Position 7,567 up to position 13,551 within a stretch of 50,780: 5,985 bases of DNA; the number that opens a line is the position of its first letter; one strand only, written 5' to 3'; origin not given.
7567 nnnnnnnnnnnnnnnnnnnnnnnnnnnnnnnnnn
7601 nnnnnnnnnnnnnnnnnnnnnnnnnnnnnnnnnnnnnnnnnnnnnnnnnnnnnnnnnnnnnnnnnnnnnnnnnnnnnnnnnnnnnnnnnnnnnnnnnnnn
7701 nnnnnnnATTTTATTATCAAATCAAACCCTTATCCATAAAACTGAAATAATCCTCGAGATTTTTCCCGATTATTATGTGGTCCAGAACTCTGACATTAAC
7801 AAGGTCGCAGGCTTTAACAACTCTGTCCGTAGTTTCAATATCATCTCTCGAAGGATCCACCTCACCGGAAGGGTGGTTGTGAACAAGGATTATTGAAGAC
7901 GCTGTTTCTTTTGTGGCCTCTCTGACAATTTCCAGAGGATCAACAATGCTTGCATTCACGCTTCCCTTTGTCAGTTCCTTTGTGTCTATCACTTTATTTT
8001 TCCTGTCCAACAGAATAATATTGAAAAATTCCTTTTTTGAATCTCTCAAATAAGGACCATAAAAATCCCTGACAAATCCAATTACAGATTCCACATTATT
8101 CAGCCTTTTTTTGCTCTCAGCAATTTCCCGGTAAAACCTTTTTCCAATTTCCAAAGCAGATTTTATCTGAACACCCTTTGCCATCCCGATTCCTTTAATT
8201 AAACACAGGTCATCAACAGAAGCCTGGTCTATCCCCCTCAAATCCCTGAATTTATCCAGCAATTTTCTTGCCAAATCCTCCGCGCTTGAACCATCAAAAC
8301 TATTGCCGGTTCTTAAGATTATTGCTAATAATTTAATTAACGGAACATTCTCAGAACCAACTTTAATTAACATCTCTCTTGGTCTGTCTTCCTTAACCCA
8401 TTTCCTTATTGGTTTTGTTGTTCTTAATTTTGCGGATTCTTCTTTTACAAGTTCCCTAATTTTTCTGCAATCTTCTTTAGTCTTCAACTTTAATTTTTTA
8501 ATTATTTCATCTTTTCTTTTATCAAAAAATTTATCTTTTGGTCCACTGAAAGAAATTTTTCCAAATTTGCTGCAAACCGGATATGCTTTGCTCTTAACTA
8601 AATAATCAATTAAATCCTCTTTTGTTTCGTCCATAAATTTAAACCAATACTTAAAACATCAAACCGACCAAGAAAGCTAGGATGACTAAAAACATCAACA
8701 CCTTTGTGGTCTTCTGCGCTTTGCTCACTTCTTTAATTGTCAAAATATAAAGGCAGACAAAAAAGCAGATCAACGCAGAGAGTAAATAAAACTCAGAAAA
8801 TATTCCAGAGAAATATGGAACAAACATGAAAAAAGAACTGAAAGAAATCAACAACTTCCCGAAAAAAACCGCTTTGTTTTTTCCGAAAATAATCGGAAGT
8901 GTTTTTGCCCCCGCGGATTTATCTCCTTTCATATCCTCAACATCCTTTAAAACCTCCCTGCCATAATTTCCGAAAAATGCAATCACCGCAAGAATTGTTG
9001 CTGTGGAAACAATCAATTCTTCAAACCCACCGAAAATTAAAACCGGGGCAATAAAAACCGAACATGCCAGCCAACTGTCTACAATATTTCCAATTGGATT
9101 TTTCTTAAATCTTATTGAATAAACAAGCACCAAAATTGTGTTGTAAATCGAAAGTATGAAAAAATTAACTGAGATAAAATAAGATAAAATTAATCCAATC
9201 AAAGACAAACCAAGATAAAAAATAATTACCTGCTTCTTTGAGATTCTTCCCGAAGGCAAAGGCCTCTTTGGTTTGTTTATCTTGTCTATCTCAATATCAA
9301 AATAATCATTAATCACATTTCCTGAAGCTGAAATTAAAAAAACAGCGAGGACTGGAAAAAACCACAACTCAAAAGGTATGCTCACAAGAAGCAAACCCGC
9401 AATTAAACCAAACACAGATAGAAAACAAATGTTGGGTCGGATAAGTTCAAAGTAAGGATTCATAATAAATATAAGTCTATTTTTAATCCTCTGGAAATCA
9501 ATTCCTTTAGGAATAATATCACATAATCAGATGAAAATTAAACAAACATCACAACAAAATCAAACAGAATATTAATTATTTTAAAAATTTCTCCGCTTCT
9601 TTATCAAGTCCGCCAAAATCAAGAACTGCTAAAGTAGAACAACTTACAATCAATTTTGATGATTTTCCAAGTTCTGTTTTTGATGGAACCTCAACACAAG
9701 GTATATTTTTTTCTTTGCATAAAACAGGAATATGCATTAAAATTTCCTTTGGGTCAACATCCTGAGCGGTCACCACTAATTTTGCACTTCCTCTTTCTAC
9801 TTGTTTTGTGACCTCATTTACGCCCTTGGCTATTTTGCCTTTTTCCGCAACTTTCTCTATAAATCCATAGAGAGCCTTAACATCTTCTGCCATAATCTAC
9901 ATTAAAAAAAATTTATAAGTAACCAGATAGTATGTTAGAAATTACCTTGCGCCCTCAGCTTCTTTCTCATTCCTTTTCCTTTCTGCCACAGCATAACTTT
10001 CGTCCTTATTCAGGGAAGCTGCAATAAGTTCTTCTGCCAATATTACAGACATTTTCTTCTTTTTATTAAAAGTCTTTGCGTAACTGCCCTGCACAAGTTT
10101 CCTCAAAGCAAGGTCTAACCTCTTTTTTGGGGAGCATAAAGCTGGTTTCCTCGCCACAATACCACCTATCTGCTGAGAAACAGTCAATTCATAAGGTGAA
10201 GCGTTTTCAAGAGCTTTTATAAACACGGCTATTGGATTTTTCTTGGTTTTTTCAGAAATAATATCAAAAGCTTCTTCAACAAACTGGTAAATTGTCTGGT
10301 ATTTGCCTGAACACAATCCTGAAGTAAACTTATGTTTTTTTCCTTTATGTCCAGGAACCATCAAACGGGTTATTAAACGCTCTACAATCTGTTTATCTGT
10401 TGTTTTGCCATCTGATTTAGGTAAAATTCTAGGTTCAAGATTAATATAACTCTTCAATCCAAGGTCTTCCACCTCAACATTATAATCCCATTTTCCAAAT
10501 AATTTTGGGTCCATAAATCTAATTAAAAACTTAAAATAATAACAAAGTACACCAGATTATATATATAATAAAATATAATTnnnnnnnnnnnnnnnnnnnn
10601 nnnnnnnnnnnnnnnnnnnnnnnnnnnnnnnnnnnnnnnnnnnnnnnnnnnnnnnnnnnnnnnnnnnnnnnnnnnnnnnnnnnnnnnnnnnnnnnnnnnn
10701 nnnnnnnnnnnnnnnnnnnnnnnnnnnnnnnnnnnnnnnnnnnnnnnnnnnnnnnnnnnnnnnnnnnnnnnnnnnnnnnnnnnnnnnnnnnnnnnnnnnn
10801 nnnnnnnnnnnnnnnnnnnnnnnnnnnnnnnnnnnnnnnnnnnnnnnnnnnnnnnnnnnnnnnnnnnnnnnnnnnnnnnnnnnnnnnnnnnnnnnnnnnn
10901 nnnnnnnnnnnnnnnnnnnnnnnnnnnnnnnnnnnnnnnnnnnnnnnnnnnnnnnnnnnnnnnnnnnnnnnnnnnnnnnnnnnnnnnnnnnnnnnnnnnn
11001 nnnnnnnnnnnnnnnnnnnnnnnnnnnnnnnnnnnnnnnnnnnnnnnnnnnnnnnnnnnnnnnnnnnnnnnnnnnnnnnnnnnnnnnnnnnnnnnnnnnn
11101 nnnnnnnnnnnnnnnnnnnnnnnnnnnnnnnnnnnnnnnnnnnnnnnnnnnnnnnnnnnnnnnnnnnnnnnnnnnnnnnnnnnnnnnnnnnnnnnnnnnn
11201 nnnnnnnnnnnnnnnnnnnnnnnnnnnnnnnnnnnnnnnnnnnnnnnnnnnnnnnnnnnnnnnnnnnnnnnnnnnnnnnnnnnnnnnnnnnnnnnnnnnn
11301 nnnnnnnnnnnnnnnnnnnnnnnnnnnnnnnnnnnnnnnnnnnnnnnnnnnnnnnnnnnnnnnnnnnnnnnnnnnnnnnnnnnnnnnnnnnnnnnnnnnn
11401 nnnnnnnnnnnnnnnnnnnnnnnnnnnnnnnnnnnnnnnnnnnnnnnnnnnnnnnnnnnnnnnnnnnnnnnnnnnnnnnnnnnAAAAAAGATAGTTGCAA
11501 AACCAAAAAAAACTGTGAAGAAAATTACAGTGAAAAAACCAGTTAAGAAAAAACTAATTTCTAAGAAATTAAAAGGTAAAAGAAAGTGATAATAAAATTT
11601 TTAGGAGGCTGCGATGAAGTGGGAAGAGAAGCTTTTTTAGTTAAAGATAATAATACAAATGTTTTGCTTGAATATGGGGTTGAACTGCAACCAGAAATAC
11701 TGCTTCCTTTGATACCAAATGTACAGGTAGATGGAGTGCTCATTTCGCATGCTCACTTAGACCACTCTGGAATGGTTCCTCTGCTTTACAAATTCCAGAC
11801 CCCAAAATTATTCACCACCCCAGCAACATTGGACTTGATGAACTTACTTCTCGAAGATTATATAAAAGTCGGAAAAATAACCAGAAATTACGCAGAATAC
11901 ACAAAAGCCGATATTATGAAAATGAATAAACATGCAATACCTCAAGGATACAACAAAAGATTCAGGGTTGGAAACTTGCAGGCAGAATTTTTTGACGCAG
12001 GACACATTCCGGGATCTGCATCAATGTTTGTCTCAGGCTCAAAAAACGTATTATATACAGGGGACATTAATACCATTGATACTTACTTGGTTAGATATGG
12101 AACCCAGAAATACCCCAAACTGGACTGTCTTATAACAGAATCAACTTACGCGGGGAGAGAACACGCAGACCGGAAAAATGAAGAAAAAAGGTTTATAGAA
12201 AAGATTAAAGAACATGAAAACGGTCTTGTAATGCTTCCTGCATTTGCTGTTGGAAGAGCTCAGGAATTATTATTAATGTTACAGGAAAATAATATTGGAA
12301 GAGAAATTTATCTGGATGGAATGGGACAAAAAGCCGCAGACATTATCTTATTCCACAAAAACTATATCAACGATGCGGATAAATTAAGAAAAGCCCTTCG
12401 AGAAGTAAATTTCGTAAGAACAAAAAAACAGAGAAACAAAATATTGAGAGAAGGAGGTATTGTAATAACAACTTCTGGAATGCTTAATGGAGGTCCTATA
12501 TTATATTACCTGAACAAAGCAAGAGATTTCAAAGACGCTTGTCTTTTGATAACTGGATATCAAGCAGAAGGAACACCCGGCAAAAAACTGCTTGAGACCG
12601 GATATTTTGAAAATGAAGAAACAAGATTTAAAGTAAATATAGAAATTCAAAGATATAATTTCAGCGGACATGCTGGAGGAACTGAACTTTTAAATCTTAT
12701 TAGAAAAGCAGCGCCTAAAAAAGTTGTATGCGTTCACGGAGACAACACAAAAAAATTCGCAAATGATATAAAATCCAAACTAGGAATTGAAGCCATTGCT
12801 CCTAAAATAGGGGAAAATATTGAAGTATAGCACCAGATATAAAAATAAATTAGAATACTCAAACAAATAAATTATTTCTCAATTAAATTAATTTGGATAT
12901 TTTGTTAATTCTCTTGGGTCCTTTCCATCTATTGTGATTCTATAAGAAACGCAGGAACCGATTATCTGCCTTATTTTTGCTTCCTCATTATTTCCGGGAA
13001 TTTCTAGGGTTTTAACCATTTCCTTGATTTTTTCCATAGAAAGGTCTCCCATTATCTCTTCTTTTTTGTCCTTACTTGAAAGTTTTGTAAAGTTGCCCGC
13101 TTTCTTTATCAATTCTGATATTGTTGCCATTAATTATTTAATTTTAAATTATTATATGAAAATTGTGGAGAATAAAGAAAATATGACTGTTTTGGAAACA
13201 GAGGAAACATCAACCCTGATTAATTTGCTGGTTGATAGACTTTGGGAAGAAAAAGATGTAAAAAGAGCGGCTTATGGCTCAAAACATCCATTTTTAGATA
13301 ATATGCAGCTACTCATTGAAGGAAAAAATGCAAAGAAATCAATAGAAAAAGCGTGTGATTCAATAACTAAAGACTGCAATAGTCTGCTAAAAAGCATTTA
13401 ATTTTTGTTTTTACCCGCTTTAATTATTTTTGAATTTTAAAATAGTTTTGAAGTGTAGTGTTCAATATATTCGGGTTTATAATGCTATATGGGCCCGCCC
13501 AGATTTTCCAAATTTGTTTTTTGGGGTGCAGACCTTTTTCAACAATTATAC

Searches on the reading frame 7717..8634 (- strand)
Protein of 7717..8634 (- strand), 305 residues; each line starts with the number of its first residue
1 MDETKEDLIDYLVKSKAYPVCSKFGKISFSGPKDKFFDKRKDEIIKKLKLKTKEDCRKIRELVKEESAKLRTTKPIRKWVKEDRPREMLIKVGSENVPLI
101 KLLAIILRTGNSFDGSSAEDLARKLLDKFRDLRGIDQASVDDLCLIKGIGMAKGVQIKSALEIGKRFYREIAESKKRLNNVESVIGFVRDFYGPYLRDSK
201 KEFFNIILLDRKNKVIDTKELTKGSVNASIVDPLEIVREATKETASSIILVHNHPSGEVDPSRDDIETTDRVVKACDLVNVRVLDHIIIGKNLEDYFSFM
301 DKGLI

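Call 9: search_protein_families(library=pfam, proteins=[window:7717-8634:-])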
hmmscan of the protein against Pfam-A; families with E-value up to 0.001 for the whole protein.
window:7717-8634:- (305 aa): 3 families
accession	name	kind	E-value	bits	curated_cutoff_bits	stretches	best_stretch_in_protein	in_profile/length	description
PF04002.20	RadC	-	5.1e-39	133.4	22.1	1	188-304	7-121/121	RadC-like JAB domain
PF20582.4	UPF0758_N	-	2.1e-19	69.8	27.1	1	76-154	1-76/77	UPF0758 N-terminal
PF12826.13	HHH_2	-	0.00084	19.9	27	0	119-151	13-45/64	Helix-hairpin-helix motif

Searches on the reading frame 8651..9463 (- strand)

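Call 36: search_protein_families(library=pfam, proteins=[window:8651-9463:-])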
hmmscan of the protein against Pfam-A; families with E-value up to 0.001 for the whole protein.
window:8651-9463:- (270 aa): 1 family
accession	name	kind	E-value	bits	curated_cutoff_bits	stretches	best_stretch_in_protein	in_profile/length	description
PF01040.23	UbiA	-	8.1e-42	143.7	34.2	1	20-260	5-248/250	UbiA prenyltransferase family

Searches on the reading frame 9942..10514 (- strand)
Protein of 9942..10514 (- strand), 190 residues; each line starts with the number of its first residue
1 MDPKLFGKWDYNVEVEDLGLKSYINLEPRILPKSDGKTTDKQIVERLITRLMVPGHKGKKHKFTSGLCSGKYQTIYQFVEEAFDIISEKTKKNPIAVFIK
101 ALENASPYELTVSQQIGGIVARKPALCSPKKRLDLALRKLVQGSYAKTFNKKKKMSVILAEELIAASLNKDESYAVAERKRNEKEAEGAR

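Call 36: search_protein_families(library=pfam, proteins=[window:9942-10514:-])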
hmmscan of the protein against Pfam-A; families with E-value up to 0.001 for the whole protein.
window:9942-10514:- (190 aa): 1 family
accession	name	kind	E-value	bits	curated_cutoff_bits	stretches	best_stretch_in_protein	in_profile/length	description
PF00177.27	Ribosomal_S7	-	1.2e-31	109.7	24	1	21-190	2-148/148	Ribosomal protein S7p/S5e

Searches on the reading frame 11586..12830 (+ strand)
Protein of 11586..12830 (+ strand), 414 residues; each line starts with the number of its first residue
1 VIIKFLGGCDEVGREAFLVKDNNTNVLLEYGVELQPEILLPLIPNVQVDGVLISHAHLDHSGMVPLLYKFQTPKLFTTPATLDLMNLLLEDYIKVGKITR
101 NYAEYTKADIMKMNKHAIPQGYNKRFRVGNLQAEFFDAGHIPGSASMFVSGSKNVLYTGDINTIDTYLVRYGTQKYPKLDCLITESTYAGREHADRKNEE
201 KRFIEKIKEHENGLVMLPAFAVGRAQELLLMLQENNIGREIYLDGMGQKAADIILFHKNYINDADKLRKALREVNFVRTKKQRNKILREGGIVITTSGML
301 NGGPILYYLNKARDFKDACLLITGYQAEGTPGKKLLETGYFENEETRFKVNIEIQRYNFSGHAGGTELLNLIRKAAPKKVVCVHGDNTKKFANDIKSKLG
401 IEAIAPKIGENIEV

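Call 9: search_protein_families(library=pfam, proteins=[window:11586-12830:+])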
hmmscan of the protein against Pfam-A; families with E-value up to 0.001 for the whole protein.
window:11586-12830:+ (414 aa): 7 families
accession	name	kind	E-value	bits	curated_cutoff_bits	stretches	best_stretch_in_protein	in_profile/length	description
PF10996.14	Beta-Casp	-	3.8e-17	63.4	27.7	1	225-335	1-120/120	Beta-Casp domain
PF07521.17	RMMBL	-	3.2e-14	53.1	21.6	1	349-406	3-63/63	Zn-dependent metallo-hydrolase RNA specificity domain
PF12706.13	Lactamase_B_2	-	1.4e-08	35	27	1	46-192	29-170/200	Beta-lactamase superfamily domain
PF00753.33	Lactamase_B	-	1.1e-06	29.1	22.7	1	16-161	8-150/196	Metallo-beta-lactamase superfamily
PF16661.11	Lactamase_B_6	-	0.00017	21.4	27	1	20-163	3-164/193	Metallo-beta-lactamase superfamily domain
PF23023.1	Anti-Pycsar_Apyc1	-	0.00019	21.4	50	1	17-186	23-195/250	Anti-Pycsar protein Apyc1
PF13483.12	Lactamase_B_3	-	0.00035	21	24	1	13-68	6-57/160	Beta-lactamase superfamily domain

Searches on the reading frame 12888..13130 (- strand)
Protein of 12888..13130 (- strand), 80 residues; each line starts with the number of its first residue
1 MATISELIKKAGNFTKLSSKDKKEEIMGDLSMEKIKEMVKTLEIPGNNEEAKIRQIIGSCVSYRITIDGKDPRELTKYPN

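Call 37: search_protein_families(library=pfam, proteins=[window:12888-13130:-])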
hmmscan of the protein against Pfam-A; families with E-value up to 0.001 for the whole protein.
window:12888-13130:- (80 aa): 1 family
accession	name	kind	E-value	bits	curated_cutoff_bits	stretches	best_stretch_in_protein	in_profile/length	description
PF00298.24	Ribosomal_L11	-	1.6e-06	28.9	21.4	1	3-63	4-65/69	Ribosomal protein L11, RNA binding domain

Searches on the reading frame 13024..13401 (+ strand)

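Call 9: search_protein_families(library=pfam, proteins=[window:13024-13401:+])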
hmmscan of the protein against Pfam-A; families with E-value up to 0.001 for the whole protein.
window:13024-13401:+ (125 aa): 1 family
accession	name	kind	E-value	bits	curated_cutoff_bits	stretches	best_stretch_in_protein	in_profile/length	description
PF13656.11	RNA_pol_L_2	-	2e-13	50.3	27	1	59-123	7-74/75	RNA polymerase Rpb3/Rpb11 dimerisation domain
